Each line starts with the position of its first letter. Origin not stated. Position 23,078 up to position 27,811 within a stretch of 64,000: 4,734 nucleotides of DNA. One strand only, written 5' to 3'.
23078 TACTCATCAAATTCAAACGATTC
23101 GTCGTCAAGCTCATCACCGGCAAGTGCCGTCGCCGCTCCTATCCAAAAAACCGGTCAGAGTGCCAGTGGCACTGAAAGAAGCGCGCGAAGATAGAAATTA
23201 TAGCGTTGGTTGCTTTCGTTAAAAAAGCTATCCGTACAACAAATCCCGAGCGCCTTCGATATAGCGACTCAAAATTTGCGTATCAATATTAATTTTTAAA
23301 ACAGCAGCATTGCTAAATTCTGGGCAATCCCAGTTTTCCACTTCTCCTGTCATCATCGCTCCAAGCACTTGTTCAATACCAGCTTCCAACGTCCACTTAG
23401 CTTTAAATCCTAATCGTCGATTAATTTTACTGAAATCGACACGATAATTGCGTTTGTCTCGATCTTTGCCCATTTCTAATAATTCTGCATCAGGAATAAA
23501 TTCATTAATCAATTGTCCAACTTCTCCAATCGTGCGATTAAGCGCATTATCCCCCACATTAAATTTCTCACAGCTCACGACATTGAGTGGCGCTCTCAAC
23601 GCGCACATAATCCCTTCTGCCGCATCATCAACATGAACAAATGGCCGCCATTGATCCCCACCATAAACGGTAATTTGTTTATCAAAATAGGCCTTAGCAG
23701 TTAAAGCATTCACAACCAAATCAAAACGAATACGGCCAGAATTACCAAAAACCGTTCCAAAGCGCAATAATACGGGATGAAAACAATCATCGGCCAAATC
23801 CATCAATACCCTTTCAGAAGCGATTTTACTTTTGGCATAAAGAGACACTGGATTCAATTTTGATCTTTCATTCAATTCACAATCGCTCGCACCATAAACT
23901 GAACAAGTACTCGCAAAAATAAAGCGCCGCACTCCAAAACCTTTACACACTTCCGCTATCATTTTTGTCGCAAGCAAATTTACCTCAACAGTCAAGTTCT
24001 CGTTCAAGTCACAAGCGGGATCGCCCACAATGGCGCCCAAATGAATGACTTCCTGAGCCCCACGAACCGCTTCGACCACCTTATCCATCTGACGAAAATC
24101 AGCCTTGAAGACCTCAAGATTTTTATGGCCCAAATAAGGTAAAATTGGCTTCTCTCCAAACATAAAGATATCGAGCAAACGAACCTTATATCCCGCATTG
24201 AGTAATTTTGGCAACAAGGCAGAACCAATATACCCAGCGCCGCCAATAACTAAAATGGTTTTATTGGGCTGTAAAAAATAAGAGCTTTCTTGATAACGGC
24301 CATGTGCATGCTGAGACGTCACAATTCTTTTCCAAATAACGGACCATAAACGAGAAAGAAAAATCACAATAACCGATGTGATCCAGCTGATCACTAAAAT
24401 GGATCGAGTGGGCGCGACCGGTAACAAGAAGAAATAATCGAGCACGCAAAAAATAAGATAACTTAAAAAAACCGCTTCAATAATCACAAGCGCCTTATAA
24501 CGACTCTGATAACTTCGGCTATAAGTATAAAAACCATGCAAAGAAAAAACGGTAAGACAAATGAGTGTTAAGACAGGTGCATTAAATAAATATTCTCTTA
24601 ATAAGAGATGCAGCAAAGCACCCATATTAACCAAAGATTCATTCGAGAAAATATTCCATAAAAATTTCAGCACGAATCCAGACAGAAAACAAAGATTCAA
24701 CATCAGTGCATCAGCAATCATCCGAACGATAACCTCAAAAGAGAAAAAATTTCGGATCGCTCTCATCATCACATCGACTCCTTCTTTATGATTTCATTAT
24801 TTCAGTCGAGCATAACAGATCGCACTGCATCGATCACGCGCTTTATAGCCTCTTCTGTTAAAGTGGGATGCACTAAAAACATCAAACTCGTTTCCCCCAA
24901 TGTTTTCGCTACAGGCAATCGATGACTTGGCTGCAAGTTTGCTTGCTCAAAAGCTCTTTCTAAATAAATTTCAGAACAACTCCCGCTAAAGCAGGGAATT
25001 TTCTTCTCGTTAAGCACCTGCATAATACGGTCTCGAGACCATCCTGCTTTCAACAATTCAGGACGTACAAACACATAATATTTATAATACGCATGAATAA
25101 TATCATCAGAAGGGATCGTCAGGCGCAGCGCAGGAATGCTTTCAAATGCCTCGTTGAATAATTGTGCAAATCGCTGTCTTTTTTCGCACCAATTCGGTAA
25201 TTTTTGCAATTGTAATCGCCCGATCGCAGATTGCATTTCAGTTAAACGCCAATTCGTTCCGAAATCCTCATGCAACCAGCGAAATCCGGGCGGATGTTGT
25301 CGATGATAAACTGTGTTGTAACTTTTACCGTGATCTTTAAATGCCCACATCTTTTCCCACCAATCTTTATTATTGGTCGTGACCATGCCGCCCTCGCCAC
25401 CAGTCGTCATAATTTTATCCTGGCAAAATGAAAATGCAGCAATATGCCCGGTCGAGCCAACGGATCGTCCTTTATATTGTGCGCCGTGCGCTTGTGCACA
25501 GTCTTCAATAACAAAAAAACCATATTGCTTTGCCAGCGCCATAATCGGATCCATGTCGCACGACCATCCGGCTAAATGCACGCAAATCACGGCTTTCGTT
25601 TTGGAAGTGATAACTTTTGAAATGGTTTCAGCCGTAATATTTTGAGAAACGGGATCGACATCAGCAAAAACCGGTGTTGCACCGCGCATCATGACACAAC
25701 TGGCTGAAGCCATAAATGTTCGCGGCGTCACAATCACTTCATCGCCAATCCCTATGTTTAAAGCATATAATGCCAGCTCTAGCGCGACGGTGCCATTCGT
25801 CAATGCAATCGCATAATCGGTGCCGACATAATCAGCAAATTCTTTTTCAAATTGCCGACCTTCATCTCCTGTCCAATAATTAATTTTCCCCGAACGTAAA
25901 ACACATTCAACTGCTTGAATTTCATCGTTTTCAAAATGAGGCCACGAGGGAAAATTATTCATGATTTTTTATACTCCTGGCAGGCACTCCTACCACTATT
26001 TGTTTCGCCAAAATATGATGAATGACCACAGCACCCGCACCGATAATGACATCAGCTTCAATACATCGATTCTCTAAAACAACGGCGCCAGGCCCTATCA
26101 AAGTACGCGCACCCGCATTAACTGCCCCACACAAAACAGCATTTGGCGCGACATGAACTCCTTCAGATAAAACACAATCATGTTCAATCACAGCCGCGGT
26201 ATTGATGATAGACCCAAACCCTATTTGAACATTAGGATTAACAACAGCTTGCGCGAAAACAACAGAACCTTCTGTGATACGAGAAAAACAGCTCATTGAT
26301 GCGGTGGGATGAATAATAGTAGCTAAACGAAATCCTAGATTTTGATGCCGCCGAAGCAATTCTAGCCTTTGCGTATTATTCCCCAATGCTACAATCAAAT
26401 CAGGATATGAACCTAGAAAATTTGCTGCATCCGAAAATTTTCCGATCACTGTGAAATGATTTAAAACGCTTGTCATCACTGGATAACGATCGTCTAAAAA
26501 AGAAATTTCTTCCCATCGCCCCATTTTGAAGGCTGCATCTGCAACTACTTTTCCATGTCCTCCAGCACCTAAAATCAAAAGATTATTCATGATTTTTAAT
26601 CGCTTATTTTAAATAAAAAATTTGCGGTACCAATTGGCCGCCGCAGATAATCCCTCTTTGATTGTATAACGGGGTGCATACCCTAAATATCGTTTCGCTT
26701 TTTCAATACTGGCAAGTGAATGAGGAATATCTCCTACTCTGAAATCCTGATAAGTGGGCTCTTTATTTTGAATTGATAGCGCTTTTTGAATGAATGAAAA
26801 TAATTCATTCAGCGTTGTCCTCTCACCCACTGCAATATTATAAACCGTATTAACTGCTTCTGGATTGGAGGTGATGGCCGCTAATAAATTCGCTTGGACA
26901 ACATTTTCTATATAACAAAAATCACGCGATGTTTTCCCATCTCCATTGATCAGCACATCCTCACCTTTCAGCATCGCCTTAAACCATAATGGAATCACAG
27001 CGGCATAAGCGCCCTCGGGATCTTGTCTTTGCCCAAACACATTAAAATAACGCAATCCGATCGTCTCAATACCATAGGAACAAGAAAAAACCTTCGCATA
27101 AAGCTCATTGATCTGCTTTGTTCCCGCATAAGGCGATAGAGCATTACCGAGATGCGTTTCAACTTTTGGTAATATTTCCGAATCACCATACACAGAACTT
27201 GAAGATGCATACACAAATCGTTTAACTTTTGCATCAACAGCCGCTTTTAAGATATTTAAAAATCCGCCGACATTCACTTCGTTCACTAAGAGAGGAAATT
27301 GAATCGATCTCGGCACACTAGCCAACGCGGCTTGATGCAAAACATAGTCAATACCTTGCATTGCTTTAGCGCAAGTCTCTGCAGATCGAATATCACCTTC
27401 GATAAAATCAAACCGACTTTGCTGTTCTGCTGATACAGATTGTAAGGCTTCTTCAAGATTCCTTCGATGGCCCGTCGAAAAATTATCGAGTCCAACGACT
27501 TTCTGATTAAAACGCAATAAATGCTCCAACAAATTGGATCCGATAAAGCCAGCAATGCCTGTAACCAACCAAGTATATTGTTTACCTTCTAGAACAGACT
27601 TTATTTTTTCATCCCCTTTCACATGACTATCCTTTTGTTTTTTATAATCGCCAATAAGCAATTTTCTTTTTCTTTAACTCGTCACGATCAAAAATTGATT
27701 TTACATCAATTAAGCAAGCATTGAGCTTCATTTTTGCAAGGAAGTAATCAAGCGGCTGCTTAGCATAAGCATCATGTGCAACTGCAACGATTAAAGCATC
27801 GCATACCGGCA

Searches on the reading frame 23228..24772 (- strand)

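Call 40: search_protein_families(library=pfam, proteins=[window:23228-24772:-], max_evalue=0.001)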
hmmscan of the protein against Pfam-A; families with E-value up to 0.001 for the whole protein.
window:23228-24772:- (514 aa): 8 families
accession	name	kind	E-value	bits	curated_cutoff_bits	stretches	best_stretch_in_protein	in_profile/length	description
PF01370.27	Epimerase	-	8.2e-43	147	20.9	1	173-407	1-240/240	NAD dependent epimerase/dehydratase family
PF16363.11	GDP_Man_Dehyd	-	6.5e-26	92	27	1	174-468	1-331/332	GDP-mannose 4,6 dehydratase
PF01073.25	3Beta_HSD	-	4.4e-19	69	22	1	174-394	1-231/280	3-beta hydroxysteroid dehydrogenase/isomerase family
PF04321.23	RmlD_sub_bind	-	3.8e-15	56.2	27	1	172-393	2-198/287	RmlD substrate binding domain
PF02719.21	Polysacc_synt_2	-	3e-11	43.5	20.2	1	173-392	1-217/293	Polysaccharide biosynthesis protein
PF05368.20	NmrA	-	5.6e-11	43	27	1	170-291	2-109/298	NmrA-like family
PF13460.12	NAD_binding_10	-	1e-10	42.2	27.2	1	177-324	1-132/184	NAD(P)H-binding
PF07993.18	NAD_binding_4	-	2.3e-05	24.1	20.1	0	237-345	87-211/258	Male sterility protein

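Call 76: search_protein_families(library=ncbifam, proteins=[window:23228-24772:-], max_evalue=1e-20)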
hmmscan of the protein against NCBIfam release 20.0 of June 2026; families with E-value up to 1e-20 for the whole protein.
window:23228-24772:- (514 aa): 3 families
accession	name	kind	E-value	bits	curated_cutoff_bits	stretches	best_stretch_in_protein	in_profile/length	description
TIGR01179.1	galE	equivalog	1.5e-32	112.8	262.3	1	173-467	2-319/332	UDP-glucose 4-epimerase GalE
TIGR01181.1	dTDP_gluc_dehyt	equivalog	1.6e-24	86.6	365.1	1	173-469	2-307/321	dTDP-glucose 4,6-dehydratase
TIGR04180.1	EDH_00030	hypoth_equivalog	8.9e-24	84.1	475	1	173-455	1-281/297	NAD-dependent 4,6-dehydratase LegB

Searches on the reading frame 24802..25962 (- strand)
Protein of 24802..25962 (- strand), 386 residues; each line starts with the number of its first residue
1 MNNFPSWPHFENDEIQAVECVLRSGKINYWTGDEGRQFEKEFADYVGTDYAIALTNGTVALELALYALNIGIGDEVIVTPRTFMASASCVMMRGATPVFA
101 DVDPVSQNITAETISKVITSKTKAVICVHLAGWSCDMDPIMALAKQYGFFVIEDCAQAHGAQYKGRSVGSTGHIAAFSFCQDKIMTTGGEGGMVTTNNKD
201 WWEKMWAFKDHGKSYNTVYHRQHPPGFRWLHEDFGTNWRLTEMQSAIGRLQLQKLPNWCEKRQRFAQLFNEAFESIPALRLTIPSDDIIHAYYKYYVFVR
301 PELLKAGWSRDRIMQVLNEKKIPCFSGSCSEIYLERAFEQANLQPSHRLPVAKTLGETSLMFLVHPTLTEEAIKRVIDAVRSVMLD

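Call 40: search_protein_families(library=pfam, proteins=[window:24802-25962:-], max_evalue=0.001)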
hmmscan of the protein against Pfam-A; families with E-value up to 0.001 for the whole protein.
window:24802-25962:- (386 aa): 2 families
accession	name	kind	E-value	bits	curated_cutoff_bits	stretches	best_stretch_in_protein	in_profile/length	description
PF01041.23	DegT_DnrJ_EryC1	-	4.4e-103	345.7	19.8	1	11-381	4-360/360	DegT/DnrJ/EryC1/StrS aminotransferase family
PF00266.25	Aminotran_5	-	1.7e-05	24.4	21.5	1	37-160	47-181/371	Aminotransferase class-V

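Call 76: search_protein_families(library=ncbifam, proteins=[window:24802-25962:-], max_evalue=1e-20)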
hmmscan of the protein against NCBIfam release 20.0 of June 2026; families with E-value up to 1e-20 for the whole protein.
window:24802-25962:- (386 aa): 7 families
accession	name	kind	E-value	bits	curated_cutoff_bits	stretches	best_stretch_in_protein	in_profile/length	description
TIGR03588.1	PseC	equivalog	2e-78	263.9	423.5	1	10-383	9-379/380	UDP-4-amino-4,6-dideoxy-N-acetyl-beta-L-altrosamine transaminase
NF008658.2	PRK11658.1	equivalog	6.5e-69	232.4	631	1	6-384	8-377/379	UDP-4-amino-4-deoxy-L-arabinose aminotransferase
NF008687.0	PRK11706.1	equivalog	7.7e-60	202.6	375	1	8-383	7-373/375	dTDP-4-amino-4,6-dideoxygalactose transaminase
TIGR04181.1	NHT_00031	hypoth_equivalog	1.4e-58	198.5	420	1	7-323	5-321/359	LegC family aminotransferase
TIGR02379.1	ECA_wecE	subfamily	2.5e-52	177.9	434.85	1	7-322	6-315/376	dTDP-4-amino-4,6-dideoxy-D-glucose transaminase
NF011936.0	PRK15407.1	equivalog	3e-51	174.5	423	1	27-384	59-436/440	lipopolysaccharide biosynthesis protein RfbH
TIGR04427.1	PLP_DesI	equivalog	6.3e-48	163.8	650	1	34-383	53-382/390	dTDP-4-dehydro-6-deoxyglucose aminotransferase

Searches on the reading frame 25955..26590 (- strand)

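Call 40: search_protein_families(library=pfam, proteins=[window:25955-26590:-], max_evalue=0.001)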
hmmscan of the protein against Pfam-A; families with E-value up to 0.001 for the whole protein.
window:25955-26590:- (211 aa): 3 families
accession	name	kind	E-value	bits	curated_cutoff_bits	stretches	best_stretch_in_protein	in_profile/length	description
PF17836.7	PglD_N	-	7.5e-21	74.9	23.4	1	3-80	1-76/78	PglD N-terminal domain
PF00132.30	Hexapep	-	1.9e-10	40.4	27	2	160-190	5-35/36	Bacterial transferase hexapeptide (six repeats)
PF25084.1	LbH_EIF2B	-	5.5e-05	23.6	54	0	110-153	51-93/105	EIF2B subunit epsilon LbH domain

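Call 76: search_protein_families(library=ncbifam, proteins=[window:25955-26590:-], max_evalue=1e-20)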
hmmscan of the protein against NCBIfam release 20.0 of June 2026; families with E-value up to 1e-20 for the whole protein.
window:25955-26590:- (211 aa): 1 family
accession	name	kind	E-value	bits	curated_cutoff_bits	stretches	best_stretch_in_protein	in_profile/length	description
TIGR03570.1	NeuD_NnaD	subfamily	1e-61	208.1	160.8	1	3-205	1-202/202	NeuD/PglB/VioB family sugar acetyltransferase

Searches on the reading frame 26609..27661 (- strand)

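Call 40: search_protein_families(library=pfam, proteins=[window:26609-27661:-], max_evalue=0.001)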
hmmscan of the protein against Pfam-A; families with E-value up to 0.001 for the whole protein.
window:26609-27661:- (350 aa): 8 families
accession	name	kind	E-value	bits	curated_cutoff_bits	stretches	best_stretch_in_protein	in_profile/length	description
PF01370.27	Epimerase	-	3.4e-58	197.3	20.9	1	31-277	1-240/240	NAD dependent epimerase/dehydratase family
PF16363.11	GDP_Man_Dehyd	-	2.9e-52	178.6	27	1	32-339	1-330/332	GDP-mannose 4,6 dehydratase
PF01073.25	3Beta_HSD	-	1.9e-26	93.1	22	1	32-263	1-230/280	3-beta hydroxysteroid dehydrogenase/isomerase family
PF02719.21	Polysacc_synt_2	-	1.6e-18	67.4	20.2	1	32-300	2-252/293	Polysaccharide biosynthesis protein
PF07993.18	NAD_binding_4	-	6.4e-09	35.8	20.1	1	33-162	1-145/258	Male sterility protein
PF13460.12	NAD_binding_10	-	2.4e-08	34.5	27.2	1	37-161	3-105/184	NAD(P)H-binding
PF05368.20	NmrA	-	0.00023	21.3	27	1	31-157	5-110/298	NmrA-like family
PF04321.23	RmlD_sub_bind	-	0.00069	19.2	27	0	32-186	4-133/287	RmlD substrate binding domain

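Call 76: search_protein_families(library=ncbifam, proteins=[window:26609-27661:-], max_evalue=1e-20)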
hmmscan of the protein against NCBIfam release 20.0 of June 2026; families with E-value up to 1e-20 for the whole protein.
window:26609-27661:- (350 aa): 6 families
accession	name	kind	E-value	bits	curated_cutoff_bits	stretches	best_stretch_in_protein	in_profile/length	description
NF011728.1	PRK15181.1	equivalog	3.1e-126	421.1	760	1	20-345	9-337/348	Vi polysaccharide biosynthesis UDP-N-acetylglucosaminuronic acid C-4 epimerase TviC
TIGR04180.1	EDH_00030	hypoth_equivalog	3.1e-46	157.8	475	1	32-332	2-296/297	NAD-dependent 4,6-dehydratase LegB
TIGR01179.1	galE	equivalog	1.5e-43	148.9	262.3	1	32-347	3-327/332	UDP-glucose 4-epimerase GalE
TIGR01181.1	dTDP_gluc_dehyt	equivalog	2.1e-41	142.1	365.1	1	31-347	2-313/321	dTDP-glucose 4,6-dehydratase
TIGR02197.1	heptose_epim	equivalog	2.4e-37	128.8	274.6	1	32-346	2-314/316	ADP-glyceromanno-heptose 6-epimerase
NF007956.0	PRK10675.1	subfamily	5.4e-27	94.8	394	1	32-344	4-328/338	UDP-glucose 4-epimerase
